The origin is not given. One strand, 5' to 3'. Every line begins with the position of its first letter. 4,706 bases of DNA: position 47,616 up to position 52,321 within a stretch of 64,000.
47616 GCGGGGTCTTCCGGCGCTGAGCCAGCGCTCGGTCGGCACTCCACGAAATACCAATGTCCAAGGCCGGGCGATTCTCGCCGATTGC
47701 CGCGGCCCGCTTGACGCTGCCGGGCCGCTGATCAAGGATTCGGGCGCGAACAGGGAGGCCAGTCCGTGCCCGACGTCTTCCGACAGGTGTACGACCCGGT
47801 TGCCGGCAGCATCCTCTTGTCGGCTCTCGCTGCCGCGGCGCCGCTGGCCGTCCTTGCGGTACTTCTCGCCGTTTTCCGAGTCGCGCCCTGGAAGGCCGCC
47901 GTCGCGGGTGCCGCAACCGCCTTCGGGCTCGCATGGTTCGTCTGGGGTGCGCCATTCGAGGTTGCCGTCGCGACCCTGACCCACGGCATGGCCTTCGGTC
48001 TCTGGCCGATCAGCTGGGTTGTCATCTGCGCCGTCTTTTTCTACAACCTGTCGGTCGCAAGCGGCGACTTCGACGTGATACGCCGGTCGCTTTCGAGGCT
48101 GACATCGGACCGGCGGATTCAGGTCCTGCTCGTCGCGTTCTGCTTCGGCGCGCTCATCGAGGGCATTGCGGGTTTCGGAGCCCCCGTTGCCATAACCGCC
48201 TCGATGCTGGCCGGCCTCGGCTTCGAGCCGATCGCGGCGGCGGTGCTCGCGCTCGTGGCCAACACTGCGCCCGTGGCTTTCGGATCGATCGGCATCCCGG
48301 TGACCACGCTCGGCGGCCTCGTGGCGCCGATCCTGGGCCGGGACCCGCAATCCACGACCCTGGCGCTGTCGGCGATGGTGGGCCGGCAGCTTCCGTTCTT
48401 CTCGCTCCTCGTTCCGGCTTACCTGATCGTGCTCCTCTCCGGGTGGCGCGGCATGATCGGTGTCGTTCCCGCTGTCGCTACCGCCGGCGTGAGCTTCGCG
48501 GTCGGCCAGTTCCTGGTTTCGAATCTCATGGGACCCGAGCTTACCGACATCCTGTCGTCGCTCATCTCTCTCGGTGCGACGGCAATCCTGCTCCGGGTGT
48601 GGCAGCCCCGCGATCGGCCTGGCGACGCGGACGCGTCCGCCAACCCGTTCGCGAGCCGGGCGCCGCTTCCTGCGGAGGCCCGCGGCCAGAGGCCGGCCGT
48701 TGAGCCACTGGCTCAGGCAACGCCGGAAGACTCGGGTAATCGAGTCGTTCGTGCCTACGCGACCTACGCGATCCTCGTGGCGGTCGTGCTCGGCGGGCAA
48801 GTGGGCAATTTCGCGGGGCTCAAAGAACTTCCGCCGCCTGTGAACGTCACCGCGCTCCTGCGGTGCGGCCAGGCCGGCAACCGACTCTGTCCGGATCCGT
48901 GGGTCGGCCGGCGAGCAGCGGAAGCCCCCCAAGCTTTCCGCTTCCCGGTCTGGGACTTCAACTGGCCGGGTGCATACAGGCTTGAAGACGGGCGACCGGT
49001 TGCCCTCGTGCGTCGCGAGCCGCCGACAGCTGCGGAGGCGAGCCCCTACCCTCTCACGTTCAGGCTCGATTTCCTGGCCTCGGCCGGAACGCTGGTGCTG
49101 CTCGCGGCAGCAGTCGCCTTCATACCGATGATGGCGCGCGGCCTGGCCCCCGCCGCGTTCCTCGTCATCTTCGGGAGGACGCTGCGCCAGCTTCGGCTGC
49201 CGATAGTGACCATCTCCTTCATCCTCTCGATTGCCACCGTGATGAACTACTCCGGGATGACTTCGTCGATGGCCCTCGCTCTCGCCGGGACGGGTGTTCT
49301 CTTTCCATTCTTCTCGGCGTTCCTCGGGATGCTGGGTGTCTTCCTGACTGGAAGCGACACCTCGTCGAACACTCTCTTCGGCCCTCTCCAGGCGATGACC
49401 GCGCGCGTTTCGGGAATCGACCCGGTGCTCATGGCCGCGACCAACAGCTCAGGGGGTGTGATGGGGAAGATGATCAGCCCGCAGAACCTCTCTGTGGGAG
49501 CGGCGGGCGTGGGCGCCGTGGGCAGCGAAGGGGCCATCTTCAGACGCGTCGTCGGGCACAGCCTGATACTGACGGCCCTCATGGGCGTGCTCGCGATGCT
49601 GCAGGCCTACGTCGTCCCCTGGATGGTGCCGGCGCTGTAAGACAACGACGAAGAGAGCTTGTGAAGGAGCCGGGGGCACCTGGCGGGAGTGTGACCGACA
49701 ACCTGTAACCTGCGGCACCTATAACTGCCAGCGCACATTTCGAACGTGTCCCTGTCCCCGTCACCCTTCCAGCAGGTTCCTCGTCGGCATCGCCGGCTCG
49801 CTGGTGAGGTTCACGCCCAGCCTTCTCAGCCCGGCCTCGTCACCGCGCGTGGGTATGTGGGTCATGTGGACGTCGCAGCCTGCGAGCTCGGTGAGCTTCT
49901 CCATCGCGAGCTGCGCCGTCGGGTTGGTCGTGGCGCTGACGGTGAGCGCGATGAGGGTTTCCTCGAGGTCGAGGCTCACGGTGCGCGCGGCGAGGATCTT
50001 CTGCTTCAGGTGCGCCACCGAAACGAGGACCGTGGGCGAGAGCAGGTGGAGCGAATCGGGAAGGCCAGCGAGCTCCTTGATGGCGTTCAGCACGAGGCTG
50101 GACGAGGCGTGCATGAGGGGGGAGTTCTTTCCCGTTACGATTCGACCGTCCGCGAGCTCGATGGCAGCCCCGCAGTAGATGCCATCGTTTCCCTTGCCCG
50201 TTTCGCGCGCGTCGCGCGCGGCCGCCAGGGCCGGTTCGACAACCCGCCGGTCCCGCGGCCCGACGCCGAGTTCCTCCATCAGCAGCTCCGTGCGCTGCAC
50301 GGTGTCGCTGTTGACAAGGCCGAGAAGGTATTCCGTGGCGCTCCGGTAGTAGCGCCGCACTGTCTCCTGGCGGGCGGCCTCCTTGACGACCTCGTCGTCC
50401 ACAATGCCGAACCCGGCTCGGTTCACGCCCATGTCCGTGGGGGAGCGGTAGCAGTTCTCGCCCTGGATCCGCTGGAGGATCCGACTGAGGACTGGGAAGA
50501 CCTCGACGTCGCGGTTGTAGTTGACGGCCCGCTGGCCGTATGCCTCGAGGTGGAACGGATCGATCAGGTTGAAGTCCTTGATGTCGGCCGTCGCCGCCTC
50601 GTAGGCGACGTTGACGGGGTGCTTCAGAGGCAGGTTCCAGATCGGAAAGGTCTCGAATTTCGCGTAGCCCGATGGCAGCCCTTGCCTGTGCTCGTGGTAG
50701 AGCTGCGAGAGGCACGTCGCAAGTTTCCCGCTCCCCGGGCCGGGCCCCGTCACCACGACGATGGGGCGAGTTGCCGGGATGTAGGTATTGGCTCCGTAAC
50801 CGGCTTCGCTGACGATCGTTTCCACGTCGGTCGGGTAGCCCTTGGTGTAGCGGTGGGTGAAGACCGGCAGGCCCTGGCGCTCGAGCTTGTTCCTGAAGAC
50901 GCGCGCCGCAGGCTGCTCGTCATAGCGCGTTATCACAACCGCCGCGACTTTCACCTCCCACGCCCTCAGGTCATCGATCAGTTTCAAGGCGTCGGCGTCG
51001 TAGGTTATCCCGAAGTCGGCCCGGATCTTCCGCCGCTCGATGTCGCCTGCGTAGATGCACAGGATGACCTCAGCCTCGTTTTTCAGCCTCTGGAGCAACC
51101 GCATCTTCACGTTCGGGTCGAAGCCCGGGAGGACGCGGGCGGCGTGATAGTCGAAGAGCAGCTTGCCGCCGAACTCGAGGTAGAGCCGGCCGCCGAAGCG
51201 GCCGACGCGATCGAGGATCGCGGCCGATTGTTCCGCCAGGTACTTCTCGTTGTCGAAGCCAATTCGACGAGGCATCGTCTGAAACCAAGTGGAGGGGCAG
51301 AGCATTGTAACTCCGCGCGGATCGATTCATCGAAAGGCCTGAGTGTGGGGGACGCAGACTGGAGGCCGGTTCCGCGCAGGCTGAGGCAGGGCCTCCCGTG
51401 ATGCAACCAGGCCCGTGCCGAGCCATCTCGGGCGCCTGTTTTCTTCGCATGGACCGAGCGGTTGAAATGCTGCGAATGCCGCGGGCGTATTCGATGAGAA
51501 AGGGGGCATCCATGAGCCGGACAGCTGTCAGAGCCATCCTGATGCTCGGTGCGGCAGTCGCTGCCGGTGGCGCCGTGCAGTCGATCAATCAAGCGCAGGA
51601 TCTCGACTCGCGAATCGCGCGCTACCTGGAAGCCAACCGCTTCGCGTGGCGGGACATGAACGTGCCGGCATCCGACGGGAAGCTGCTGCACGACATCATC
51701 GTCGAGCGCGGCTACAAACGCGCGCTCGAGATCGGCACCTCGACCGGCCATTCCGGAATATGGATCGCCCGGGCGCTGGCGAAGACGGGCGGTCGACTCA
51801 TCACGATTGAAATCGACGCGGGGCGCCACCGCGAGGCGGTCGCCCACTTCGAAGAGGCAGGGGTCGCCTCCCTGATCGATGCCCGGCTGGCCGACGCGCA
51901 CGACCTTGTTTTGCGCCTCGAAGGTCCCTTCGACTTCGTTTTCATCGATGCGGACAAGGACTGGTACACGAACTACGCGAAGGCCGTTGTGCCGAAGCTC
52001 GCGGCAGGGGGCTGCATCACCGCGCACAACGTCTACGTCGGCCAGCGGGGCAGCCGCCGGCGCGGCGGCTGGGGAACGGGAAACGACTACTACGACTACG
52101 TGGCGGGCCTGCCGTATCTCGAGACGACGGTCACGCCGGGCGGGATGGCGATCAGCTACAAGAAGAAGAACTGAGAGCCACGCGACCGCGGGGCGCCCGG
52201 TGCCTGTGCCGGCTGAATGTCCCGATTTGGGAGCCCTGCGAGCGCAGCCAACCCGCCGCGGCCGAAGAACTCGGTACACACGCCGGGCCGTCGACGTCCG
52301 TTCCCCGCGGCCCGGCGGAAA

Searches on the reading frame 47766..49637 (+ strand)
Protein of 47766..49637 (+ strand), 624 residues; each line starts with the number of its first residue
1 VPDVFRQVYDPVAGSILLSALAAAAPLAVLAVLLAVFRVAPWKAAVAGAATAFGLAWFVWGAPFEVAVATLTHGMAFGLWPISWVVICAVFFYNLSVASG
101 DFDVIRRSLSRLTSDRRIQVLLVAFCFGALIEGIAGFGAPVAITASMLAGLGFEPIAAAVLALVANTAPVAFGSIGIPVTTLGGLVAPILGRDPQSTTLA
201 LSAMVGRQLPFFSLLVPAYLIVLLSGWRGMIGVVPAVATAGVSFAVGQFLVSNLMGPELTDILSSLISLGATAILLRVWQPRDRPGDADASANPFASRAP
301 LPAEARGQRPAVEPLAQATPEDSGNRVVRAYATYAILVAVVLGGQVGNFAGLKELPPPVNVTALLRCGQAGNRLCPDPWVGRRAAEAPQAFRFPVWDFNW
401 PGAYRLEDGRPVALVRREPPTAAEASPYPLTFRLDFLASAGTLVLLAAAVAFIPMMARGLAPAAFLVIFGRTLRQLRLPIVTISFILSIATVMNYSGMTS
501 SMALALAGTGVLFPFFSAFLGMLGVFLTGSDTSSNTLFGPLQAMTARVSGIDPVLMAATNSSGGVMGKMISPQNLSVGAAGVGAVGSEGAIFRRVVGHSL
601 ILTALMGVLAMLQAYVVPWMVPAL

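Call 64: search_protein_families(library=pfam, proteins=[window:47766-49637:+], max_evalue=0.0001)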
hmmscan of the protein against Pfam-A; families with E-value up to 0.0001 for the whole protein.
window:47766-49637:+ (624 aa): 1 family
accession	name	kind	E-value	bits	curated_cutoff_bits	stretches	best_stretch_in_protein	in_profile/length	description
PF02652.20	Lactate_perm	-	6.7e-146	487.5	27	2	18-285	1-260/522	L-lactate permease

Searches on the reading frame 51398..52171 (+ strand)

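Call 64: search_protein_families(library=pfam, proteins=[window:51398-52171:+], max_evalue=0.0001)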
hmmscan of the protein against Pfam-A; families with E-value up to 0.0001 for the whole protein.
window:51398-52171:+ (258 aa): 3 families
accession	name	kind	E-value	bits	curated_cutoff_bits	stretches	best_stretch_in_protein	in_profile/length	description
PF01596.23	Methyltransf_3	-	2.9e-21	76.1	22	1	81-212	20-155/204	O-methyltransferase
PF13578.12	Methyltransf_24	-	5.6e-16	59.8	26.3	1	110-212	1-105/105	Methyltransferase domain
PF08704.16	GCD14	-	3.1e-05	24.2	26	1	107-190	42-126/247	tRNA methyltransferase complex GCD14 subunit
